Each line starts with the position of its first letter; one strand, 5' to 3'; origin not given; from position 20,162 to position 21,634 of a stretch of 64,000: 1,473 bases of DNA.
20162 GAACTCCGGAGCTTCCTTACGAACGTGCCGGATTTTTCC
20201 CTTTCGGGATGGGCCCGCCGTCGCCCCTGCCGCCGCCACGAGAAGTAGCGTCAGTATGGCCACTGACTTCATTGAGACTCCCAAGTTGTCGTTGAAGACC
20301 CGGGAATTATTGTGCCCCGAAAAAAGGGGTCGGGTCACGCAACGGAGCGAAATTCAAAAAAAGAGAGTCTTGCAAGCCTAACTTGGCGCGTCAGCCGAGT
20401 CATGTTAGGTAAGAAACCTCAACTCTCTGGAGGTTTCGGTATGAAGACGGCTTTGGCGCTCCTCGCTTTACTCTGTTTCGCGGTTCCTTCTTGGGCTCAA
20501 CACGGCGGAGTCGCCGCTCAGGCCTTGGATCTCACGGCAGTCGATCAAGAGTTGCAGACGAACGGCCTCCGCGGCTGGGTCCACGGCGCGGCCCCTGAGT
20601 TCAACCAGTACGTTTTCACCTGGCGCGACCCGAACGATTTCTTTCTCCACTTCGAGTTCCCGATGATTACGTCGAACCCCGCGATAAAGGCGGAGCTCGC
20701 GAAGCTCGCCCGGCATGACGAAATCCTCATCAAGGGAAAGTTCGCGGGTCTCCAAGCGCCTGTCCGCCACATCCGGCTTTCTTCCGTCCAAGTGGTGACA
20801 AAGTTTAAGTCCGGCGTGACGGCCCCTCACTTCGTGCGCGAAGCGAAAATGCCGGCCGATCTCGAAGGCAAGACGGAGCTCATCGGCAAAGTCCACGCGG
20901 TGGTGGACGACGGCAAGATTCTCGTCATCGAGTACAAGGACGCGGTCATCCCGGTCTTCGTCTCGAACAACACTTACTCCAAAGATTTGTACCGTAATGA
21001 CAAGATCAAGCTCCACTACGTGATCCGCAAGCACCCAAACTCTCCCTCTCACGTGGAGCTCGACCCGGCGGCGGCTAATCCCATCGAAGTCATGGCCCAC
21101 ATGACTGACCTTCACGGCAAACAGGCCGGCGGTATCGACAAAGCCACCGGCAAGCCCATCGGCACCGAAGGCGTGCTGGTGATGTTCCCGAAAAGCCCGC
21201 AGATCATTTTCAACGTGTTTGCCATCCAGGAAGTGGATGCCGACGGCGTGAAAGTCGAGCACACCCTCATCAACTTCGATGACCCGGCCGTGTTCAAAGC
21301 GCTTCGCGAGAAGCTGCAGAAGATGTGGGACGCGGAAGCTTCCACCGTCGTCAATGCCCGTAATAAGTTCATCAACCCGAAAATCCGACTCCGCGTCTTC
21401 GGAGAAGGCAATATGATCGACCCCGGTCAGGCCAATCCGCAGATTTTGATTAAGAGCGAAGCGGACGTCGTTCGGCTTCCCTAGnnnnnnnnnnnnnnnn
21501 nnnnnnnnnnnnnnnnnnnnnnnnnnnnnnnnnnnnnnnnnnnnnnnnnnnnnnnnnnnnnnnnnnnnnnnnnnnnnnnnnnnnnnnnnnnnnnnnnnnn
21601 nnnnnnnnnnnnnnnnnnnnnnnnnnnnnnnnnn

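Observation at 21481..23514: SelO/YdiU-like AMPylase-fold protein carrying an N-terminal secretion signal and an altered catalytic-loop motif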

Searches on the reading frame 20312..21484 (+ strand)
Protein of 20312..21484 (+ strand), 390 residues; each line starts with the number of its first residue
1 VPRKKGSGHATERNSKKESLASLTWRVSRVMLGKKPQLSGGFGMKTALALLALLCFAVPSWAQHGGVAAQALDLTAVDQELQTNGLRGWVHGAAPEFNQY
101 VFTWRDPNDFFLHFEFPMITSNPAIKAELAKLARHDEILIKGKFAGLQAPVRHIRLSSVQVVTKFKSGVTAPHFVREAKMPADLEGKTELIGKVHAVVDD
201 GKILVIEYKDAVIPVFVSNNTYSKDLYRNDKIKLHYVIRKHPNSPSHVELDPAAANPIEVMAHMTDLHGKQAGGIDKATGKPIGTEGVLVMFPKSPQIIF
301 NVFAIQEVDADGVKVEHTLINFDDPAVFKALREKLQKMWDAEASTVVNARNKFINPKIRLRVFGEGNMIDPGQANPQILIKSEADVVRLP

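Call 12: search_protein_families(library=pfam, proteins=[window:20312-21484:+], max_evalue=0.001)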
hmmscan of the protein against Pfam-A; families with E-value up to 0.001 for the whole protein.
window:20312-21484:+ (390 aa): 0 families
